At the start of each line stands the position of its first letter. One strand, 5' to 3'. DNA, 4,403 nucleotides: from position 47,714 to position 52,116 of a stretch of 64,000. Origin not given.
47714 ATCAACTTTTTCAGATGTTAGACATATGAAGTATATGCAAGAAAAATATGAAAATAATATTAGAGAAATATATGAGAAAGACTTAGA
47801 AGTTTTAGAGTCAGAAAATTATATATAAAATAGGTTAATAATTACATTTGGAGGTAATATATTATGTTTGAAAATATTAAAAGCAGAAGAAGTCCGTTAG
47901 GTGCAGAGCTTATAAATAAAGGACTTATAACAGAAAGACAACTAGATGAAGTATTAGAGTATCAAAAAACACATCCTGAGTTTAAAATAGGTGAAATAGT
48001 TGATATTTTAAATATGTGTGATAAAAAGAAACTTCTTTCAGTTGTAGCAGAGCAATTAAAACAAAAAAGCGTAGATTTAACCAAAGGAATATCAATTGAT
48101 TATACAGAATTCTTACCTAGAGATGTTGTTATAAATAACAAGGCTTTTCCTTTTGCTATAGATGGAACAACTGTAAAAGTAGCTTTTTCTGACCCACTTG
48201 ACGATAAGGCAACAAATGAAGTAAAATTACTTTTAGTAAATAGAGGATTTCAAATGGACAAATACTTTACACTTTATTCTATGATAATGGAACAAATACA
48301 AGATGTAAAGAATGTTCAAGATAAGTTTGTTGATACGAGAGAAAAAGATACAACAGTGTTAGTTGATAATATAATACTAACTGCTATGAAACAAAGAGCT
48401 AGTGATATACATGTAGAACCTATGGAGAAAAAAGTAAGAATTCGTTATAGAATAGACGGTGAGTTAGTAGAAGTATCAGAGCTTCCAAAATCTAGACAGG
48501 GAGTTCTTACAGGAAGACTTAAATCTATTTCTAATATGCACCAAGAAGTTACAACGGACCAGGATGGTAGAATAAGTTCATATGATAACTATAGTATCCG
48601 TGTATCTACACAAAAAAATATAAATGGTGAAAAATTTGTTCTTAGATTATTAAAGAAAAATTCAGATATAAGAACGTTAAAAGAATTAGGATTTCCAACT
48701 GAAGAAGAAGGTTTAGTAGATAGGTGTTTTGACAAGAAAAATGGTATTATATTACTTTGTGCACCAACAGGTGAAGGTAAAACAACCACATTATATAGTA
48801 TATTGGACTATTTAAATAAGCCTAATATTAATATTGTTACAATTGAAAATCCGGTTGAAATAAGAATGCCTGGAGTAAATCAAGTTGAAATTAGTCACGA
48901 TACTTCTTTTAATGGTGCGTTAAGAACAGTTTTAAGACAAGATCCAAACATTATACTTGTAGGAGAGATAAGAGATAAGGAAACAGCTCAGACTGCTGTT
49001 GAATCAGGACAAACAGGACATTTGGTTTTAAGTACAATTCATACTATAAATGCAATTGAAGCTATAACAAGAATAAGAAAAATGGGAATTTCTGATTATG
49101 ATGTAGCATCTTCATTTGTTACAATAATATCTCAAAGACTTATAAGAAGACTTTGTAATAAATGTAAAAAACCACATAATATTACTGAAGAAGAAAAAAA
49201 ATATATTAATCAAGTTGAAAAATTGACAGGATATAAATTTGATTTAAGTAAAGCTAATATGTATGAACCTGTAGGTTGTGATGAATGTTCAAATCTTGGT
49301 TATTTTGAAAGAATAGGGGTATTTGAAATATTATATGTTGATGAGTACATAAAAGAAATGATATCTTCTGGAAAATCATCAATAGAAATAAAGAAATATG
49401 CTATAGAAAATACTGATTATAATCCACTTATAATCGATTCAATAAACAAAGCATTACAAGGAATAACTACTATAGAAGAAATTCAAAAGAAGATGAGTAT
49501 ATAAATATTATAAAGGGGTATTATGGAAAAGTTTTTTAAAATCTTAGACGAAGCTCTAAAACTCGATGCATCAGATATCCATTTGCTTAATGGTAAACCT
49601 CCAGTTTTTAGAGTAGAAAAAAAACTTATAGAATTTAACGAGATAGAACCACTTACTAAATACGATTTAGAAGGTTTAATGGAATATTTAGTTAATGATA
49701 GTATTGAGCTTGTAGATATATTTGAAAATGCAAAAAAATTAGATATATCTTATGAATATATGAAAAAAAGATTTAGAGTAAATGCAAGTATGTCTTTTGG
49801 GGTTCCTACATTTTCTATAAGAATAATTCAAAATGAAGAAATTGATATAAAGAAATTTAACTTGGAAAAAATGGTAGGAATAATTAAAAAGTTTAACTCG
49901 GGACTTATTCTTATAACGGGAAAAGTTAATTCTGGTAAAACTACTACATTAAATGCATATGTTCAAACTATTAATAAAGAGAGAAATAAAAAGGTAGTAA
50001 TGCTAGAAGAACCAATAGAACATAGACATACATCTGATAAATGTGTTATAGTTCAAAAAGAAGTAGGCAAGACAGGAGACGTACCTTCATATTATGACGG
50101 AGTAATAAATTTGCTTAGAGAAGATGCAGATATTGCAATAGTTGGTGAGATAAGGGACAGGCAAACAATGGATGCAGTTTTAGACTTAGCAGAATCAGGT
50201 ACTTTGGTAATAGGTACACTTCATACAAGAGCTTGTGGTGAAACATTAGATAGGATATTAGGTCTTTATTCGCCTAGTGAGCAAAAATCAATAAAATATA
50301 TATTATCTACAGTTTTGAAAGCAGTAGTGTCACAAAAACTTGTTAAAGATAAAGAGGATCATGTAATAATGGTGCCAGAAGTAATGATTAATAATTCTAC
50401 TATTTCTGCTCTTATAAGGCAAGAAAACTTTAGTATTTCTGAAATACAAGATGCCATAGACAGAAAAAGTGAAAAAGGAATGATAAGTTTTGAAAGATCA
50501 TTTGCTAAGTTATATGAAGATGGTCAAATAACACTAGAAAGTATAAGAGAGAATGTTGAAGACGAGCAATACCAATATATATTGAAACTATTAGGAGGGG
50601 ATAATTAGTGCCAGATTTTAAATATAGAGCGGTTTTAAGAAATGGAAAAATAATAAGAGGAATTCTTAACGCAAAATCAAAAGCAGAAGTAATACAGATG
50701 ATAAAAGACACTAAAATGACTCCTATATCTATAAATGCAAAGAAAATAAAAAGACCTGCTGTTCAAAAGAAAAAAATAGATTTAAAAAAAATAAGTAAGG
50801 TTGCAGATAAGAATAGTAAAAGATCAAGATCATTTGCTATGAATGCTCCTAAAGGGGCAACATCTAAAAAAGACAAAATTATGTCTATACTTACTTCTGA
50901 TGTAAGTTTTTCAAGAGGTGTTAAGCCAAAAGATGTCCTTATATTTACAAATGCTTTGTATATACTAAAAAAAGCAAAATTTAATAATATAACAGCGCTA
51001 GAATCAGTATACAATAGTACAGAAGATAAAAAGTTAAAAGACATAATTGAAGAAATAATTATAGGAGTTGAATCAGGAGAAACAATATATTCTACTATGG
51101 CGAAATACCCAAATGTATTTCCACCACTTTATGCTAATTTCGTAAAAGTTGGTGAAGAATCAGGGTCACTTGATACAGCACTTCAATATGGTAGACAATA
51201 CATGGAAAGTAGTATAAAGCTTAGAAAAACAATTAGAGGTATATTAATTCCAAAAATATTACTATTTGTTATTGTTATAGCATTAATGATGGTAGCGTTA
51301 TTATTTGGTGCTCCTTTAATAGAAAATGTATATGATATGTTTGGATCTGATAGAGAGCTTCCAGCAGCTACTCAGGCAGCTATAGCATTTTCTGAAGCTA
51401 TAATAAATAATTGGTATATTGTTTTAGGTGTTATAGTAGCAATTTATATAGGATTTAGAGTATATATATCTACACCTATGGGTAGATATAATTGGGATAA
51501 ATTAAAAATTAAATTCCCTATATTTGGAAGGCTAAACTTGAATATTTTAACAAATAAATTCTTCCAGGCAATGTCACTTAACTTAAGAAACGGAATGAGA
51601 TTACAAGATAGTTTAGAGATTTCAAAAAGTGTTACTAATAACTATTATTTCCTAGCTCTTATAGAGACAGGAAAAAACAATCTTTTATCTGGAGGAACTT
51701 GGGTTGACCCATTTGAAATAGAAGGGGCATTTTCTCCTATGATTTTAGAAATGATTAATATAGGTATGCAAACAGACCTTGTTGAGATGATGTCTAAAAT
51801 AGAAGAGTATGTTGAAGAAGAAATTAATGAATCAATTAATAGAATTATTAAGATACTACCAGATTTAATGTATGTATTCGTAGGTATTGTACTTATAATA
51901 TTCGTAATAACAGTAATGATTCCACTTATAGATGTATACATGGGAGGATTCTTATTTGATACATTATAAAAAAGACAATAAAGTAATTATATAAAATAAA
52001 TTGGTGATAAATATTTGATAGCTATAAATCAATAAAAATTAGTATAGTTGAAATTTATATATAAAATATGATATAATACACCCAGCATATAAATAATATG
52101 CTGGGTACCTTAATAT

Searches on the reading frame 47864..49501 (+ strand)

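Call 55: search_protein_families(library=ncbifam, proteins=[window:47864-49501:+], max_evalue=0.01)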
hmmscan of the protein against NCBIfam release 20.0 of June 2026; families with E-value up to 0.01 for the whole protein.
window:47864-49501:+ (546 aa): 20 families
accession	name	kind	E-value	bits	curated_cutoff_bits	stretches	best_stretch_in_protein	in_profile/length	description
TIGR02538.1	type_IV_pilB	equivalog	7.8e-122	407.7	675.65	2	152-543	168-561/564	type IV-A pilus assembly ATPase PilB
TIGR02533.1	type_II_gspE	equivalog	3.1e-112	375.7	630.25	1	158-541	104-483/486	type II secretion system ATPase GspE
NF007755.0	PRK10436.1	equivalog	1.7e-104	350.1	617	1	99-542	24-457/465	type II secretion system protein GspE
NF053534.1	T4PilAsmATPsTfpB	equivalog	1.5e-100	337.3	850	1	142-542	182-580/584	type IV pilus assembly ATPase TfpB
NF041000.1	ATPase_ComGA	equivalog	3e-61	206.8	300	1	169-428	2-266/267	competence type IV pilus ATPase ComGA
TIGR01420.1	pilT_fam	subfamily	3.3e-52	177.8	319.1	1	168-430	3-271/343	PilT/PilU family type 4a pilus ATPase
TIGR02525.1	plasmid_TraJ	equivalog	1.9e-27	96.2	368.3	1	260-413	122-278/372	plasmid transfer ATPase TraJ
NF058587.1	archaellum_moto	equivalog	6.4e-18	64.8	550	1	296-426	278-412/527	archaellum flagellar ATPase motor FlaI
TIGR02524.1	dot_icm_DotB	equivalog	1.4e-15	57.4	463.3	1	290-405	131-257/358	Dot/Icm type IV secretion system ATPase DotB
NF053672.1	bindosome_BasE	exception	1.4e-12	47.1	1000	1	296-433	273-416/512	bindosome assembly system ATPase subunit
TIGR02782.1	TrbB_P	equivalog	1.5e-11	44.1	304.55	1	291-407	136-255/303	P-type conjugative transfer ATPase TrbB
TIGR02788.1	VirB11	equivalog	4.3e-11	42.4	249.95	1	286-409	138-267/308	P-type DNA transfer ATPase VirB11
NF010469.0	PRK13894.1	subfamily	1.4e-10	41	508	1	289-410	147-269/320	conjugal transfer ATPase TrbB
NF010425.0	PRK13851.1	equivalog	1.3e-09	37.5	461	1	282-404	152-280/344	type IV secretion system protein VirB11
NF010407.0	PRK13833.1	subfamily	2.2e-09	37.2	499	1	296-407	147-262/323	conjugal transfer protein TrbB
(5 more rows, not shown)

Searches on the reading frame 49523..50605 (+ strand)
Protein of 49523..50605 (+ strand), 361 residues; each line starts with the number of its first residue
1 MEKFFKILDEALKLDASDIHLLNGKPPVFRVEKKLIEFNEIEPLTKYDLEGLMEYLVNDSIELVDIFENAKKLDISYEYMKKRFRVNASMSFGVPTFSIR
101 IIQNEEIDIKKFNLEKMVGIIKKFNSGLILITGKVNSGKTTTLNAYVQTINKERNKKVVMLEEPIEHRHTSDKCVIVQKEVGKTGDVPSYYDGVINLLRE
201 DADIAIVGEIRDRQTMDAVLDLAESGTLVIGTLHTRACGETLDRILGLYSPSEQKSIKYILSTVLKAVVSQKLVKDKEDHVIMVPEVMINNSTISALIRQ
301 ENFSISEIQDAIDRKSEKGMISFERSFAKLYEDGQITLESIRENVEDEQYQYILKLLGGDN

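Call 55: search_protein_families(library=ncbifam, proteins=[window:49523-50605:+], max_evalue=0.01)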
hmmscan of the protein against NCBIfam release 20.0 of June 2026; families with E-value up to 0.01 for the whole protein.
window:49523-50605:+ (361 aa): 18 families
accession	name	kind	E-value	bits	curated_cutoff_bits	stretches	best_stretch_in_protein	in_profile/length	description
TIGR01420.1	pilT_fam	subfamily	4.6e-84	282.6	319.1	1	4-346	2-339/343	PilT/PilU family type 4a pilus ATPase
NF041000.1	ATPase_ComGA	equivalog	4.1e-35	121.1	300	1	6-275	2-266/267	competence type IV pilus ATPase ComGA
TIGR02525.1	plasmid_TraJ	equivalog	5e-33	114.6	368.3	1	97-342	120-364/372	plasmid transfer ATPase TraJ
NF007755.0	PRK10436.1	equivalog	1.1e-24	87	617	1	6-276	91-357/465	type II secretion system protein GspE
TIGR02524.1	dot_icm_DotB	equivalog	6.7e-24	84.7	463.3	1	6-300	8-311/358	Dot/Icm type IV secretion system ATPase DotB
TIGR02533.1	type_II_gspE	equivalog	1.2e-23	83.6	630.25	1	104-278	222-383/486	type II secretion system ATPase GspE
NF053534.1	T4PilAsmATPsTfpB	equivalog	8.3e-22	77.3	850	1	106-280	317-478/584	type IV pilus assembly ATPase TfpB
TIGR02538.1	type_IV_pilB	equivalog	6.5e-20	71.2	675.65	1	115-275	306-453/564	type IV-A pilus assembly ATPase PilB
NF058587.1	archaellum_moto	equivalog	4.6e-10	38.8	550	1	129-319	278-465/527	archaellum flagellar ATPase motor FlaI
TIGR02782.1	TrbB_P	equivalog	2.2e-09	37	304.55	1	129-272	139-279/303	P-type conjugative transfer ATPase TrbB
TIGR02788.1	VirB11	equivalog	3.1e-08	33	249.95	1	129-271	147-294/308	P-type DNA transfer ATPase VirB11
NF010407.0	PRK13833.1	subfamily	1.1e-07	31.6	499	1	115-272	131-286/323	conjugal transfer protein TrbB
NF053672.1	bindosome_BasE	exception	3.8e-07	29.2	1000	1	129-271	273-412/512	bindosome assembly system ATPase subunit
NF010469.0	PRK13894.1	subfamily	7.6e-07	28.8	508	1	128-270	151-291/320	conjugal transfer ATPase TrbB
TIGR03819.1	heli_sec_ATPase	hypoth_equivalog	3.1e-06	26.6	373.15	1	95-245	140-297/340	TadA family conjugal transfer-associated ATPase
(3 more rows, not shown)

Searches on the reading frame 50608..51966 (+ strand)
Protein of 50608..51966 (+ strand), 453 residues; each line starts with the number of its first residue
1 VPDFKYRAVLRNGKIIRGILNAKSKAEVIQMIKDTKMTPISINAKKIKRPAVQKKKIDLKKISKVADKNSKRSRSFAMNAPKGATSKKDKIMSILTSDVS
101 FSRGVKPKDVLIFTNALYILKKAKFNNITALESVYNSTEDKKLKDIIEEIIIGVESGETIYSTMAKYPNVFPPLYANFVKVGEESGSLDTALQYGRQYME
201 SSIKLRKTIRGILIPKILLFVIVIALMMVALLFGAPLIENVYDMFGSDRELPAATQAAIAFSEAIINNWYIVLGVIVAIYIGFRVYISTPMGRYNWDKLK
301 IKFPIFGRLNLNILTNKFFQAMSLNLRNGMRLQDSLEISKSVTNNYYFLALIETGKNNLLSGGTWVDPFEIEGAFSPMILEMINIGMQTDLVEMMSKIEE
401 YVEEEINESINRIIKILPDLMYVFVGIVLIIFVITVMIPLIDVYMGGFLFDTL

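Call 55: search_protein_families(library=ncbifam, proteins=[window:50608-51966:+], max_evalue=0.01)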
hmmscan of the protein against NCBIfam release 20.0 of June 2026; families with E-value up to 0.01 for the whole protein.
window:50608-51966:+ (453 aa): 6 families
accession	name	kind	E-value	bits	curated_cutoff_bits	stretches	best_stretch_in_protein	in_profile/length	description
TIGR02120.1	GspF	equivalog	2.5e-60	204.8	424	1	4-443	1-397/401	type II secretion system inner membrane protein GspF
NF052607.1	T4PiliAsmPilCThrm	equivalog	8.4e-55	186.5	700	1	103-443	61-400/406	type IV pilus assembly protein PilC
NF052606.1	T4PiliAsmPilCMyx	equivalog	4.9e-51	173.9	700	1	88-442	61-413/419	type IV pilus assembly protein PilC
NF007861.0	PRK10573.1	equivalog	5.3e-41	141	401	1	105-441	56-392/401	protein transport protein HofC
NF047826.1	T3SSXpsF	equivalog_domain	1.3e-37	129.6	650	1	107-443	65-400/405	type II secretion system protein XpsF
NF041012.2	T4P_ComGB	equivalog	1.9e-19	70.2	240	1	139-441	31-328/332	competence type IV pilus assembly protein ComGB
